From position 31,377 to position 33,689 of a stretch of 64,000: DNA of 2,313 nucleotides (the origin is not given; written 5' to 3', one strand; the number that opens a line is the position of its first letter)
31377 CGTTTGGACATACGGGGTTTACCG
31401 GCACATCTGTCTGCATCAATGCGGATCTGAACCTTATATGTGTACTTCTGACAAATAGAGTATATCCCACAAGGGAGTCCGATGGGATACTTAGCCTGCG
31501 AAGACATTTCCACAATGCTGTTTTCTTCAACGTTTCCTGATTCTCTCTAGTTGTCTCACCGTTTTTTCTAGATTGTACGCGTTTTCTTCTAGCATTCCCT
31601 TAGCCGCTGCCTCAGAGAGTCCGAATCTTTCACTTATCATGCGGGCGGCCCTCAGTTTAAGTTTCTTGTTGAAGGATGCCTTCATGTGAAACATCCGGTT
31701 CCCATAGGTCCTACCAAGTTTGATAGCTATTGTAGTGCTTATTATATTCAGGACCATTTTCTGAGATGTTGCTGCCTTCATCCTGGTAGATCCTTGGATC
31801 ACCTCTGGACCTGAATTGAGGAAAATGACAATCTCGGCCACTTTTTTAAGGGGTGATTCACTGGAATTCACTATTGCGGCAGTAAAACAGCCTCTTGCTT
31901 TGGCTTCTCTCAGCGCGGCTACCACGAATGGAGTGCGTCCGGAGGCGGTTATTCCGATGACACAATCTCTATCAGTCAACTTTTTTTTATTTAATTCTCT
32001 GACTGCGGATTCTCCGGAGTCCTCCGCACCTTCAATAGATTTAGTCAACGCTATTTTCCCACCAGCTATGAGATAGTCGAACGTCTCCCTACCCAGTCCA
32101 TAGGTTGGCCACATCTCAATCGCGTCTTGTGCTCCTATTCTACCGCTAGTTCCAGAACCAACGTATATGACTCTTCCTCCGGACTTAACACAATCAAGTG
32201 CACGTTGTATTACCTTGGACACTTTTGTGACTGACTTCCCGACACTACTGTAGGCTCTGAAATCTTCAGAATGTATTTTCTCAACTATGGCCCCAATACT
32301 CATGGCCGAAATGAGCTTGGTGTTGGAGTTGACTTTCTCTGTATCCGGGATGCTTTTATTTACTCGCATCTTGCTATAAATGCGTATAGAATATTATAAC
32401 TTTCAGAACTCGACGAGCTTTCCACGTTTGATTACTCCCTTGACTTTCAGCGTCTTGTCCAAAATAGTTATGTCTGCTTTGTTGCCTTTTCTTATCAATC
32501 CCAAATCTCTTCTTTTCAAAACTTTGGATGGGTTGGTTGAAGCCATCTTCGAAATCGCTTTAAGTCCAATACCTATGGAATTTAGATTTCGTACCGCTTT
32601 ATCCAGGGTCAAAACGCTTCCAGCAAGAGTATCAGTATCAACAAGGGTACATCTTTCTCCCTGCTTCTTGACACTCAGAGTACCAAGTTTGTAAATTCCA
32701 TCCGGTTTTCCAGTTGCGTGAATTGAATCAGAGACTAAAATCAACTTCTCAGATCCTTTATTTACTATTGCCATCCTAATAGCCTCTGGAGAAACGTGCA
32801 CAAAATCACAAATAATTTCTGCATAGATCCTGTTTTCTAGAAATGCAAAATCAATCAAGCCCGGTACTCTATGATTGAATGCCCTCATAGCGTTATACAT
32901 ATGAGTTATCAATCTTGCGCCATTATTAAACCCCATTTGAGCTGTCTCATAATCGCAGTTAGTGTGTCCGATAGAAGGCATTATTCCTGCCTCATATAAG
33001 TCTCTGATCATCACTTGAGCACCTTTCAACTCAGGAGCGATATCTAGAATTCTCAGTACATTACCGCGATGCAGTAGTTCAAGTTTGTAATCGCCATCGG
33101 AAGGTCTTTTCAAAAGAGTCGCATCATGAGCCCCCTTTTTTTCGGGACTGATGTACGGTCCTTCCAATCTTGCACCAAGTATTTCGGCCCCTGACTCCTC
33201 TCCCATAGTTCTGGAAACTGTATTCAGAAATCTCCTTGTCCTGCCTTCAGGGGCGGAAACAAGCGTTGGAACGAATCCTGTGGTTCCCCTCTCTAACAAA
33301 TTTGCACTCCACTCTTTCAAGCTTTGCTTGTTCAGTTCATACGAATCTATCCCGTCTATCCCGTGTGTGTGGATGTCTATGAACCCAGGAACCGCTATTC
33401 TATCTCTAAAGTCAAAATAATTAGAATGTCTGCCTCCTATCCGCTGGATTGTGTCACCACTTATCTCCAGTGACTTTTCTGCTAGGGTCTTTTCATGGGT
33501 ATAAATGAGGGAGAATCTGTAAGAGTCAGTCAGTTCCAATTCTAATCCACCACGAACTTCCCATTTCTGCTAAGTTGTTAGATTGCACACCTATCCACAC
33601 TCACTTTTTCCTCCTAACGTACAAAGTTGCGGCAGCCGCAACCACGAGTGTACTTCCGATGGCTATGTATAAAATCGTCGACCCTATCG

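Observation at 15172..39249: Contiguous ~24-kb island for scavenging and catabolism of bacterial peptidoglycan in an archaeal-looking genome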

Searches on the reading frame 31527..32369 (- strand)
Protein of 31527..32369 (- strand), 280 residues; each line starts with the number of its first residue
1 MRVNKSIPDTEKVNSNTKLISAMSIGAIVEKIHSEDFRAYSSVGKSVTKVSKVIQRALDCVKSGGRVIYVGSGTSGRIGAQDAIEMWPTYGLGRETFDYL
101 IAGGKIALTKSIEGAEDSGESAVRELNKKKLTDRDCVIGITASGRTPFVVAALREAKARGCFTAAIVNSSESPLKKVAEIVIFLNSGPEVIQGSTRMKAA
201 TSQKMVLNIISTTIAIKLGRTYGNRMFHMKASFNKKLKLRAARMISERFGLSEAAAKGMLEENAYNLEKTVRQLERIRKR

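Call 4: search_protein_families(library=pfam, proteins=[window:31527-32369:-], max_evalue=0.001)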
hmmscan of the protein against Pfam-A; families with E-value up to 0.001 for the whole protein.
window:31527-32369:- (280 aa): 3 families
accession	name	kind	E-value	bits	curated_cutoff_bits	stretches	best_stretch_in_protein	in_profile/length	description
PF22645.1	GKRP_SIS_N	-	6.7e-20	71.4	27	1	50-154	2-110/113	Glucokinase regulatory protein N-terminal SIS domain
PF01380.27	SIS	-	4.5e-11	43.1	25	1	128-206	48-124/131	SIS domain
PF13580.11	SIS_2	-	1.4e-07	32.1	27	1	48-167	19-137/138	SIS domain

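Call 6: search_protein_families(library=ncbifam, proteins=[window:31527-32369:-], max_evalue=0.001)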
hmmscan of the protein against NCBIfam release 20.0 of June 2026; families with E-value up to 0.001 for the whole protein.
window:31527-32369:- (280 aa): 13 families
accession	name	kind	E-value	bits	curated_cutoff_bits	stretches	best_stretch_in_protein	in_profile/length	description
NF003915.0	PRK05441.1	subfamily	8.7e-91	304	168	1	8-271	6-268/300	N-acetylmuramic acid 6-phosphate etherase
NF009222.0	PRK12570.1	subfamily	1.6e-78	263.7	255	1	10-269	15-273/307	N-acetylmuramic acid 6-phosphate etherase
TIGR00274.1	TIGR00274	equivalog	6.2e-72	242.1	302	1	10-266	3-258/291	N-acetylmuramic acid 6-phosphate etherase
TIGR01135.1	glmS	equivalog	8.6e-12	44.3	418.05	1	127-246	332-448/607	glutamine--fructose-6-phosphate transaminase (isomerizing)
NF001484.0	PRK00331.1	subfamily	9.9e-12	44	381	1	127-264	327-461/601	isomerizing glutamine--fructose-6-phosphate transaminase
NF046059.1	NagB_SO3506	equivalog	3.3e-10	39.8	430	1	127-201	79-154/330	glucosamine-6-phosphate deaminase NagB-II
NF008458.0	PRK11337.1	equivalog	1.6e-08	33.9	378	1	131-191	186-246/293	MurR/RpiR family transcriptional regulator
NF040776.2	AlsR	equivalog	5.2e-08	32.1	400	1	130-190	173-233/279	transcriptional repressor AlsR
NF008451.0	PRK11302.1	subfamily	6.4e-06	25.8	296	1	132-234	174-274/286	transcriptional regulator HexR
NF002805.0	PRK02947.1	subfamily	8.1e-06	25.2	135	1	48-171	24-145/247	sugar isomerase domain-containing protein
TIGR03127.2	RuMP_HxlB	equivalog_domain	1.3e-05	25.2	160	1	128-190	67-129/178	6-phospho-3-hexuloisomerase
NF008481.0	PRK11382.1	equivalog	5.5e-05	22.5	430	1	129-183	88-142/340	fructoselysine 6-phosphate deglycase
NF010701.0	PRK14101.1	equivalog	0.00031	19.1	920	1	130-219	512-599/638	bifunctional transcriptional regulator/glucokinase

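Call 14: find_related_loci(query=window:31527-32369:-, collection=genome_contigs, flank=10000)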
Query window:31527-32369:- (280 aa) in genome_contigs; peptide patterns used: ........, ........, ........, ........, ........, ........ (x = any residue, [..] = any of these).
136 stretches matched a pattern; 4 encode a relative of the query (tblastn E <= 1e-3); 4 distinct loci.
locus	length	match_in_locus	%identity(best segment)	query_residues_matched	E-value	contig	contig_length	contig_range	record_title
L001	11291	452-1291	95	1-280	5e-180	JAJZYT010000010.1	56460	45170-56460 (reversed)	MAG: Thermoplasmata archaeon isolate TL1-5.bin67 NODE_513_length_56460_cov_23.854881, whole genome shotgun sequence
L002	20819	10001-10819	63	7-279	3e-112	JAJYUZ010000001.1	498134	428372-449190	MAG: Thermoplasmata archaeon isolate FK1.bin53 NODE_13_length_498134_cov_11.057288, whole genome shotgun sequence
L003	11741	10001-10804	57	8-275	6e-98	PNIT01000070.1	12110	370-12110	MAG: Aciduliprofundum sp. isolate ARK-15 NODE_607_length_12110_cov_27.6867, whole genome shotgun sequence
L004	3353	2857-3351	85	1-165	7e-95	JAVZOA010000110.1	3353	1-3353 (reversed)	MAG: Candidatus Bathyarchaeia archaeon isolate DRTY-6_201912_bins_76 DRTY-6_201912_bins_76_scaffold_110, whole genome sh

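Call 31: search_protein_families(library=pfam, proteins=[L003:260-1408:+, L003:1409-2323:+, L003:2327-3727:+, L003:3718-4743:-, L003:5176-5955:-, L003:6044-7285:-, L003:7483-8070:-, L003:8228-8947:+, L003:8934-9920:-, L003:10808-11584:-], max_evalue=0.0001)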
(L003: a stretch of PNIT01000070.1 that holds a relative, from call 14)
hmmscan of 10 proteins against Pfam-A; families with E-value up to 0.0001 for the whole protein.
L003:260-1408:+ (382 aa): 10 families
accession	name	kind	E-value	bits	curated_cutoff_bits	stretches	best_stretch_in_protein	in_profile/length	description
PF13421.11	Band_7_1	-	1.3e-39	136.4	24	1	37-240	9-211/211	SPFH domain-Band 7 family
PF13240.11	Zn_Ribbon_1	-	5e-25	87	25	3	359-378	1-20/23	zinc-ribbon domain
PF12773.13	DZR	-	9.9e-20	70.9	27.3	2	335-378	1-45/45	Double zinc ribbon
PF13248.11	Zn_ribbon_3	-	6.7e-18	63.9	27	3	303-324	2-23/26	zinc-ribbon domain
PF10571.15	UPF0547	-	5.8e-16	58.7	29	1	304-328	1-25/26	Uncharacterised protein family UPF0547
PF17032.10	Zn_ribbon_15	-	8.1e-15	55.8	28.9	1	300-324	49-73/73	zinc-ribbon family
PF24463.1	DUF7577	-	1.8e-14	53.5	28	0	331-356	1-26/27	Domain of unknown function (DUF7577)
PF01145.31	Band_7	-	3.1e-09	37.6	23.6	1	46-239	2-162/176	SPFH domain / Band 7 family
PF24460.1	DUF7575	-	8e-08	31.9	28.5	0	302-325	2-25/28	Domain of unknown function (DUF7575)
PF18912.6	DZR_2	-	1.7e-06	28.2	27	0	334-377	9-55/56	Double zinc ribbon domain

L003:1409-2323:+ (304 aa): 6 families
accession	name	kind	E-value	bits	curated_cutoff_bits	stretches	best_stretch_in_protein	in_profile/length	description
PF13240.11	Zn_Ribbon_1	-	7.4e-15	54.6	25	1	2-23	1-22/23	zinc-ribbon domain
PF12773.13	DZR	-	4.3e-10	40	27.3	1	3-68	1-45/45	Double zinc ribbon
PF13248.11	Zn_ribbon_3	-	1.3e-09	37.6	27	1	2-23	4-25/26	zinc-ribbon domain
PF09297.16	Zn_ribbon_NUD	-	1.7e-06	28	24.8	0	46-69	6-29/32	NADH pyrophosphatase zinc ribbon domain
PF24463.1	DUF7577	-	2e-06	27.7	28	0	2-11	18-27/27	Domain of unknown function (DUF7577)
PF14446.12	Prok-RING_1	-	3.5e-06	27.3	29.1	0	43-70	4-29/54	Prokaryotic RING finger family 1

L003:2327-3727:+ (466 aa): 1 family
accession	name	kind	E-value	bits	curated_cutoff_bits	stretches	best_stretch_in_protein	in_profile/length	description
PF00933.27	Glyco_hydro_3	-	3.3e-54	184.9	27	1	6-304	6-300/316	Glycosyl hydrolase family 3 N terminal domain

L003:3718-4743:- (341 aa): 1 family
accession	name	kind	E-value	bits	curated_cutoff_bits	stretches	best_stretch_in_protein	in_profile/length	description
PF01869.26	BcrAD_BadFG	-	2.4e-31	109.7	31.5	1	13-301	3-269/271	BadF/BadG/BcrA/BcrD ATPase family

L003:5176-5955:- (259 aa): 1 family
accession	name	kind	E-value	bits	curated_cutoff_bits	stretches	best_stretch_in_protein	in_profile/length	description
PF01925.25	TauE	-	6.2e-54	183.6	32.6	1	14-250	3-237/237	Sulfite exporter TauE/SafE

L003:6044-7285:- (413 aa): 1 family
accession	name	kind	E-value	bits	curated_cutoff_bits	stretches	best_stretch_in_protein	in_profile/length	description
PF04143.19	Sulf_transp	-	4.8e-20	72.8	27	1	26-397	11-310/310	Sulphur transport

L003:7483-8070:- (195 aa): 0 families

L003:8228-8947:+ (239 aa): 1 family
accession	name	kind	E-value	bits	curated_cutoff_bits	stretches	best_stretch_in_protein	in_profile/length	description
PF02585.22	PIG-L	-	6e-25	88.7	28.2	1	23-145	1-127/129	GlcNAc-PI de-N-acetylase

L003:8934-9920:- (328 aa): 1 family
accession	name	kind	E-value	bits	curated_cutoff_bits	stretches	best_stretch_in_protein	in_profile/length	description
PF01380.27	SIS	-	2.4e-27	95.8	25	2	37-158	3-126/131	SIS domain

L003:10808-11584:- (258 aa): 1 family
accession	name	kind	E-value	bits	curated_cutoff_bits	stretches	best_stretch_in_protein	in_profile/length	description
PF00144.29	Beta-lactamase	-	4.3e-29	102.2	27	1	5-237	95-316/329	Beta-lactamase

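Call 68: search_solved_structures(query=window:31527-32369:-, max_evalue=1e-10, show_alignments=2)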
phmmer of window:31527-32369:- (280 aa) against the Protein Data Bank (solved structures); distinct sequences matched with E-value up to 1e-10: 8.
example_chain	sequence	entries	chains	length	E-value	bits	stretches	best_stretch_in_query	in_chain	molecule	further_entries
4s12_A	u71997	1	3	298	1.4e-53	184.9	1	11-271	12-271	N-acetylmuramic acid 6-phosphate etherase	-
4lzj_A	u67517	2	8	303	3.9e-51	176.9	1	9-266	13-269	N-acetylmuramic acid 6-phosphate etherase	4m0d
1nri_A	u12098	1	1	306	4.1e-51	176.9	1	9-266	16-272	Hypothetical protein HI0754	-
4bb9_A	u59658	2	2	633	2.9e-16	62.8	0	42-152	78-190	GLUCOKINASE REGULATORY PROTEIN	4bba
4mqu_A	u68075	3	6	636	3.8e-16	62.4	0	42-152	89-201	Glucokinase regulatory protein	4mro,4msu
4ly9_A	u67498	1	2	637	3.8e-16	62.4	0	42-152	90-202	Glucokinase regulatory protein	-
4ohk_A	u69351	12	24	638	3.8e-16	62.4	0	42-152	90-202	Glucokinase regulatory protein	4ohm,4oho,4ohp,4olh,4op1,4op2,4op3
4lc9_A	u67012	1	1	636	1.8e-15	60.2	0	42-152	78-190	Glucokinase regulatory protein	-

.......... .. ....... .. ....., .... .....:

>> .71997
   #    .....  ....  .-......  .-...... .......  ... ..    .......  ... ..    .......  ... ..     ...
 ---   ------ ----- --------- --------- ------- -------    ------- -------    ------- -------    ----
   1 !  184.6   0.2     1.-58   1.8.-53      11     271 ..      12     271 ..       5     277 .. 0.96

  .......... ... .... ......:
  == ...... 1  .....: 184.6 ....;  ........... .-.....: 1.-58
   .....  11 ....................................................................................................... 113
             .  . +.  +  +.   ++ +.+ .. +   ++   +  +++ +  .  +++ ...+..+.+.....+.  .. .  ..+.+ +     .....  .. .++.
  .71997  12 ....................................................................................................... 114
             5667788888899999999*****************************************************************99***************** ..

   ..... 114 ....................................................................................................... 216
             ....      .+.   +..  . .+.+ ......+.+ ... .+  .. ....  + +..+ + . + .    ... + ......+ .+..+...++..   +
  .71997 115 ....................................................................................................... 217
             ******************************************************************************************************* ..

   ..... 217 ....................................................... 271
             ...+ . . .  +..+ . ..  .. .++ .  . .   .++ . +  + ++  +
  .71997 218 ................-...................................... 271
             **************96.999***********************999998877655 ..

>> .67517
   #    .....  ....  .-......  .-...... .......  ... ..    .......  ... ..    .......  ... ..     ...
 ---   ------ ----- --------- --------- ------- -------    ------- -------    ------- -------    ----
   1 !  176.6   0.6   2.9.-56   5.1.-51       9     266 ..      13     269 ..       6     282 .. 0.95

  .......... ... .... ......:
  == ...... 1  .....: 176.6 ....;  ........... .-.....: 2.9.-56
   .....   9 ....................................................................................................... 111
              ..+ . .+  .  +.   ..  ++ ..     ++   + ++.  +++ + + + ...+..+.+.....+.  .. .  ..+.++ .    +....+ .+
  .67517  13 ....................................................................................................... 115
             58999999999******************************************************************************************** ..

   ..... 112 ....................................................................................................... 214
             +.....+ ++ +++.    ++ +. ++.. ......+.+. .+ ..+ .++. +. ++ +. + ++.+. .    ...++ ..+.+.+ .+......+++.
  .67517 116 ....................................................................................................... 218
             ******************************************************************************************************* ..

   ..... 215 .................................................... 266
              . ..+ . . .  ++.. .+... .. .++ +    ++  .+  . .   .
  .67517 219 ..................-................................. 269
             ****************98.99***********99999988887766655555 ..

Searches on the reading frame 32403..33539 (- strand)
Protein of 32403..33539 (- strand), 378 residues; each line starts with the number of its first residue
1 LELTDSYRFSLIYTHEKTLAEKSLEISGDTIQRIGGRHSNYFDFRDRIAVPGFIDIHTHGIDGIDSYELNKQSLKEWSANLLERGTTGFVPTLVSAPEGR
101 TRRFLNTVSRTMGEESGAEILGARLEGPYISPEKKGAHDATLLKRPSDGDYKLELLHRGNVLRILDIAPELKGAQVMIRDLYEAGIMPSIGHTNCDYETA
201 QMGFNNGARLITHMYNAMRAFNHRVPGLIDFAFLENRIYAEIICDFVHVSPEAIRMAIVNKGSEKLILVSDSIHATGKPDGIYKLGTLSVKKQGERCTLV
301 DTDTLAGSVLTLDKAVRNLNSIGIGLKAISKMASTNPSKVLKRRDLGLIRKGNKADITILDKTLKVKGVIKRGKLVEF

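Call 4: search_protein_families(library=pfam, proteins=[window:32403-33539:-], max_evalue=0.001)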
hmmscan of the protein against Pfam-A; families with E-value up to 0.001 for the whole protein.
window:32403-33539:- (378 aa): 2 families
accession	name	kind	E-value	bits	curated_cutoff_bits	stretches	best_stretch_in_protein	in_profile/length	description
PF01979.26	Amidohydro_1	-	1.1e-21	77.9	25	1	48-376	1-345/345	Amidohydrolase family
PF07969.17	Amidohydro_3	-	4e-08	33.6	29.7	0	327-362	410-446/472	Amidohydrolase family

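Call 6: search_protein_families(library=ncbifam, proteins=[window:32403-33539:-], max_evalue=0.001)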
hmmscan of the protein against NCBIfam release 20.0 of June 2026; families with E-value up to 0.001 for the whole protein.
window:32403-33539:- (378 aa): 24 families
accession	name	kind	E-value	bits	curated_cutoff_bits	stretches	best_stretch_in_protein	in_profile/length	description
TIGR00221.1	nagA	equivalog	1.2e-79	268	225.65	1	12-374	12-380/380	N-acetylglucosamine-6-phosphate deacetylase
NF008371.0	PRK11170.1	equivalog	5.4e-60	203.3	483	1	10-376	7-379/382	N-acetylglucosamine-6-phosphate deacetylase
NF006689.0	PRK09237.1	equivalog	1.9e-11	43.2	371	1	304-362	279-337/383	amidohydrolase/deacetylase family metallohydrolase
TIGR02318.1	phosphono_phnM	equivalog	1.1e-09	37.7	390.55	1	322-376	318-375/376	phosphonate metabolism protein PhnM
TIGR01975.1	isoAsp_dipep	equivalog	4.2e-09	36.1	331.25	1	307-375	306-375/389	beta-aspartyl-peptidase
TIGR00857.1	pyrC_multi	subfamily_domain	8.2e-09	34.9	279.05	1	317-374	324-379/412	dihydroorotase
TIGR01178.1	ade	equivalog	5.2e-08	31.8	472.5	0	292-376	241-330/552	adenine deaminase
NF011990.0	PRK15446.2-6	subfamily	5.7e-08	31.8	233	0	320-376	322-382/390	alpha-D-ribose 1-methylphosphonate 5-triphosphate diphosphatase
TIGR03583.1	EF_0837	hypoth_equivalog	1.6e-06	27.4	432.15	1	305-362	274-331/365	amidohydrolase/deacetylase family metallohydrolase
NF005552.0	PRK07213.1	equivalog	1.4e-05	24.2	294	0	327-365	316-354/382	chlorohydrolase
NF003271.0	PRK04250.1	equivalog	2.3e-05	23.2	405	0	324-363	311-349/407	dihydroorotase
NF004801.0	PRK06151.1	subfamily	7.5e-05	21.7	416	0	332-362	373-403/491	chlorohydrolase family protein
NF006252.0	PRK08393.1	equivalog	8.4e-05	21.8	617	0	312-361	315-363/424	N-ethylammeline chlorohydrolase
NF001541.2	PRK00369.1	equivalog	9.8e-05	21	310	0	324-362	309-346/400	dihydroorotase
NF005759.0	PRK07583.1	equivalog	0.00011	21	403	0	17-59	36-83/438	cytosine deaminase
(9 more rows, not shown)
